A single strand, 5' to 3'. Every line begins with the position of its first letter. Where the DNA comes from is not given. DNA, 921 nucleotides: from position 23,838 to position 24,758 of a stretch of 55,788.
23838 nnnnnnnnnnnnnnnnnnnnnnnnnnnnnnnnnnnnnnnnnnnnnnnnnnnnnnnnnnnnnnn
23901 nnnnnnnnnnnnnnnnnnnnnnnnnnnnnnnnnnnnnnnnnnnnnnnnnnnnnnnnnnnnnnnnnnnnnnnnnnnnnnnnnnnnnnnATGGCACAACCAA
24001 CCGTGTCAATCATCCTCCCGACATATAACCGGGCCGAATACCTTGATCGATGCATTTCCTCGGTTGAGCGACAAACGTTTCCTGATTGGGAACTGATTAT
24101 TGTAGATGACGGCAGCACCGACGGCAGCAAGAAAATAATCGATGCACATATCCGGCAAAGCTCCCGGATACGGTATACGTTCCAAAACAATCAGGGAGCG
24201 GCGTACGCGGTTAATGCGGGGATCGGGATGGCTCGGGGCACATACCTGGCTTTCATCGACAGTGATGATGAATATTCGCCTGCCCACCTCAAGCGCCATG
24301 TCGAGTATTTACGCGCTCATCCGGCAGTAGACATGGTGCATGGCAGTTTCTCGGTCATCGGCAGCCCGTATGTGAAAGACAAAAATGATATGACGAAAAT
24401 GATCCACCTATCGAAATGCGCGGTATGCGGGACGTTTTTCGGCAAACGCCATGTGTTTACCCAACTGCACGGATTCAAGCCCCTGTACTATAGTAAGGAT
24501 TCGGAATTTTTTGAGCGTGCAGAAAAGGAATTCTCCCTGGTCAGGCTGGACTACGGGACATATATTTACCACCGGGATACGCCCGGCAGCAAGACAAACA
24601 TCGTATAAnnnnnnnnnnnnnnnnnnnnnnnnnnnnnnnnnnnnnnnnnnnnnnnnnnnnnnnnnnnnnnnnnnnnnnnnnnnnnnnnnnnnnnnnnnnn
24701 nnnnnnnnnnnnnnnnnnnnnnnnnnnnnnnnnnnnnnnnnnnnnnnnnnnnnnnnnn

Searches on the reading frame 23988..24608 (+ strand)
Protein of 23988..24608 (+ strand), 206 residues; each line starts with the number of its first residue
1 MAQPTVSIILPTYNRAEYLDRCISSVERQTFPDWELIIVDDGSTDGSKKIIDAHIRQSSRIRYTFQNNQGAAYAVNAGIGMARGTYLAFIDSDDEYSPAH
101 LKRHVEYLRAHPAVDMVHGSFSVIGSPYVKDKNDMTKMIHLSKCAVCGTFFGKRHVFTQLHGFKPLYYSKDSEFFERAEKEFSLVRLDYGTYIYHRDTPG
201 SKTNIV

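Call 67: search_protein_families(library=pfam, proteins=[window:23988-24608:+], max_evalue=0.00001)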
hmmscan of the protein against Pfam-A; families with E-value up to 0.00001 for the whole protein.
window:23988-24608:+ (206 aa): 3 families
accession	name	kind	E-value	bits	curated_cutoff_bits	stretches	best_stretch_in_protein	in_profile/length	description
PF00535.33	Glycos_transf_2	-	1.4e-38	132.9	23.3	1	7-130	1-125/168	Glycosyl transferase family 2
PF13641.12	Glyco_tranf_2_3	-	3.7e-10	40.6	27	1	4-119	1-121/230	Glycosyltransferase like family 2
PF10111.15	Glyco_tranf_2_2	-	4.1e-08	33.5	27.3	1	8-106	2-104/276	Glycosyltransferase like family 2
